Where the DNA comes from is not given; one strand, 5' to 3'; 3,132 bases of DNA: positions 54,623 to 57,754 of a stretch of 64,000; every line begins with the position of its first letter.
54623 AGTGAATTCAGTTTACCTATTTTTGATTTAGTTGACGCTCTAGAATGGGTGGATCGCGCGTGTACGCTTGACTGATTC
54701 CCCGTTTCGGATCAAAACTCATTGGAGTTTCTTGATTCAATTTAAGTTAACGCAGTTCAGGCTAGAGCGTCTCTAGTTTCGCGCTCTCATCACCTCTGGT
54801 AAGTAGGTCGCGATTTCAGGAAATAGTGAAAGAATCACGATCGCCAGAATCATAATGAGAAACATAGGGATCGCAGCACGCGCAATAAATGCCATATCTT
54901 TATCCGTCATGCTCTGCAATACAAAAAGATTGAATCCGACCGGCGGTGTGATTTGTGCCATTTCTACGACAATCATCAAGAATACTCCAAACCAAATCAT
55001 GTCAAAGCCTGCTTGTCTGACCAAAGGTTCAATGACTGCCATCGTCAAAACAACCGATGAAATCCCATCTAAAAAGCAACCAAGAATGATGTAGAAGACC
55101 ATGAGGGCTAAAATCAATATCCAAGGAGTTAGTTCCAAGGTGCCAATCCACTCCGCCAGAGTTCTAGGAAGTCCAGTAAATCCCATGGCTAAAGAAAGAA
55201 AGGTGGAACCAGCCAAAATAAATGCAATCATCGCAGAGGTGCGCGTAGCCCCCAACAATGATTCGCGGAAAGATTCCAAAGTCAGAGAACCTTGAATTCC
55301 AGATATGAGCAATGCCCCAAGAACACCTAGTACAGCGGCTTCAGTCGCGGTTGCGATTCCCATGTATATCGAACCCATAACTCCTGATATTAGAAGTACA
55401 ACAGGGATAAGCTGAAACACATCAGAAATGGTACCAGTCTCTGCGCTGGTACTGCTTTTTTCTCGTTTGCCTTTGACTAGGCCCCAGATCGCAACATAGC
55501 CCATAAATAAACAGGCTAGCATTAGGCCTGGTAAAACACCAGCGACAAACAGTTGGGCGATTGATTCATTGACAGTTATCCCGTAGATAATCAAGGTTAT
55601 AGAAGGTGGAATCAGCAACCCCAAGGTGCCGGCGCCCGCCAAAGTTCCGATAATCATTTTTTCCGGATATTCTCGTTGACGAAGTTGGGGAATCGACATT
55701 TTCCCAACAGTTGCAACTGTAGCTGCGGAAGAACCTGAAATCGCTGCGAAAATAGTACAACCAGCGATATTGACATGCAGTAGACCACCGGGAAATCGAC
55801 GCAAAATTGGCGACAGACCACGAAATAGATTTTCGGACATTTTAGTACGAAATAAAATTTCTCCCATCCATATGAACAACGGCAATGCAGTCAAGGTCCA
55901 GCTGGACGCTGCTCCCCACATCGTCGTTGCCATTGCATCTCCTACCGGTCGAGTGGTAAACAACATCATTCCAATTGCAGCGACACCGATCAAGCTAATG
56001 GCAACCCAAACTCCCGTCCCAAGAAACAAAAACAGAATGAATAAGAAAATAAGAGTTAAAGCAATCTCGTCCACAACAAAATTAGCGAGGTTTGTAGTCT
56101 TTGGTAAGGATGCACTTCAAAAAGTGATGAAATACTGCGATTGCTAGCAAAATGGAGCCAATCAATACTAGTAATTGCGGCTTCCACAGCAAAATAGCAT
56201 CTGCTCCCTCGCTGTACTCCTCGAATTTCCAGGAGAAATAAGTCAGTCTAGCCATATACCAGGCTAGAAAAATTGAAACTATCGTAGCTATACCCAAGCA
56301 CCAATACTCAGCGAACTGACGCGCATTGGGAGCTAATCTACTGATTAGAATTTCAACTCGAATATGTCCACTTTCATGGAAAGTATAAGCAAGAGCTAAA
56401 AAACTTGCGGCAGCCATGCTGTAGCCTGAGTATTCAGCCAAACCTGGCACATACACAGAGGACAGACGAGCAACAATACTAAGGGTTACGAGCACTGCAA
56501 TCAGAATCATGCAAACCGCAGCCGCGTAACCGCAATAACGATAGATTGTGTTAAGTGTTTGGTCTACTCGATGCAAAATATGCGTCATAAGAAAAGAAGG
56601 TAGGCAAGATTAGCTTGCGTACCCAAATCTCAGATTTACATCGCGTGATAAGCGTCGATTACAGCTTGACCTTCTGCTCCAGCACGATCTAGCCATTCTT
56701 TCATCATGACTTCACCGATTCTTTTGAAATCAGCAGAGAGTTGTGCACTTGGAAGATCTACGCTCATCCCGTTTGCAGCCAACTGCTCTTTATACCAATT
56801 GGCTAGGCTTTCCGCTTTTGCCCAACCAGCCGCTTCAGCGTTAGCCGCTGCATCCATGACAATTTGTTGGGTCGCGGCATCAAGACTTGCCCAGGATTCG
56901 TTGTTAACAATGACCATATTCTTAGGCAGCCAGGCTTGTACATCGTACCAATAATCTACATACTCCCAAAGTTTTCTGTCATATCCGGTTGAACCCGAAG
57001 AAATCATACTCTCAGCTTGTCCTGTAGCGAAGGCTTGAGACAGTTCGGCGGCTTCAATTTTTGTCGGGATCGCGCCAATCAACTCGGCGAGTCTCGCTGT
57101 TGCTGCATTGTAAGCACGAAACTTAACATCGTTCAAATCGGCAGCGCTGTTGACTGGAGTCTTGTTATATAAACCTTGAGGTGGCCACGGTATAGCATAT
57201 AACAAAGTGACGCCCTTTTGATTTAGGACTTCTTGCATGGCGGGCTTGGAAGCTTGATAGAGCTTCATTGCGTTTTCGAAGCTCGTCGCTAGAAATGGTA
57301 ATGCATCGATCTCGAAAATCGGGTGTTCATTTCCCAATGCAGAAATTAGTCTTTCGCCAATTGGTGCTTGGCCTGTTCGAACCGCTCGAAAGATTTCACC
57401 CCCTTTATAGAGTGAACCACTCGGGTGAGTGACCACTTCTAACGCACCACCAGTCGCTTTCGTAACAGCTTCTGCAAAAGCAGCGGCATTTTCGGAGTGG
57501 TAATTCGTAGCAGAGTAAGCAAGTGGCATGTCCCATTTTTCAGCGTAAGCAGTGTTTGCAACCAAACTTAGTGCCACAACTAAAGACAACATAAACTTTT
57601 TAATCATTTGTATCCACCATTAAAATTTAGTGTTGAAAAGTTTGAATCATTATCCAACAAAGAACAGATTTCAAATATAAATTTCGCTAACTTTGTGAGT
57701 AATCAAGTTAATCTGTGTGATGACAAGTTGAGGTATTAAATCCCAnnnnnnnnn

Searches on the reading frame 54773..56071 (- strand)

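Call 43: search_protein_families(library=ncbifam, proteins=[window:54773-56071:-], max_evalue=1e-10)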
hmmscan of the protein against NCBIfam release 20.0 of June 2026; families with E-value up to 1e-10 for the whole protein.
window:54773-56071:- (432 aa): 3 families
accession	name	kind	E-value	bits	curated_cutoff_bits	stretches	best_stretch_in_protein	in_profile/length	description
TIGR00786.1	dctM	subfamily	4.4e-112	374.8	268.45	1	20-425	1-405/405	TRAP transporter large permease subunit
NF011634.1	PRK15060.1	equivalog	4.9e-43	147.7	800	1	7-421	4-417/425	2,3-diketo-L-gulonate TRAP transporter large permease YiaN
TIGR02123.1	TRAP_fused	subfamily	6e-13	48.4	320.65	1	49-416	157-530/615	TRAP transporter fused permease subunit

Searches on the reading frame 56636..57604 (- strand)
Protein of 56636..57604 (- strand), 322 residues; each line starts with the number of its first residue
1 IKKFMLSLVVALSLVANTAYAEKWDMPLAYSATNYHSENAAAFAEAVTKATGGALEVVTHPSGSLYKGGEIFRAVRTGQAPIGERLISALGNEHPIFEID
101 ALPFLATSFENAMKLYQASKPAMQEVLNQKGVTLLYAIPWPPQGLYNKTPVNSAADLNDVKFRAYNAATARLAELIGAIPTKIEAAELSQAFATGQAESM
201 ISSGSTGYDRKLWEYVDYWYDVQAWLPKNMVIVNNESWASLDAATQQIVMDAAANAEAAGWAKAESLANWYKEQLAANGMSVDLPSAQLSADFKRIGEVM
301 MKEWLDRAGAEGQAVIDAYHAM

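Call 43: search_protein_families(library=ncbifam, proteins=[window:56636-57604:-], max_evalue=1e-10)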
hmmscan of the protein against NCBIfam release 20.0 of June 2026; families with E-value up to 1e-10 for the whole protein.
window:56636-57604:- (322 aa): 2 families
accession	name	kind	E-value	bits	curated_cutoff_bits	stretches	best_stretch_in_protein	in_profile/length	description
NF037995.1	TRAP_S1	subfamily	9.6e-28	97.2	50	1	37-291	13-269/271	TRAP transporter substrate-binding protein DctP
TIGR00787.1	dctP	subfamily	4.7e-22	78.6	175.05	1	34-258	9-236/257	DctP family TRAP transporter solute-binding subunit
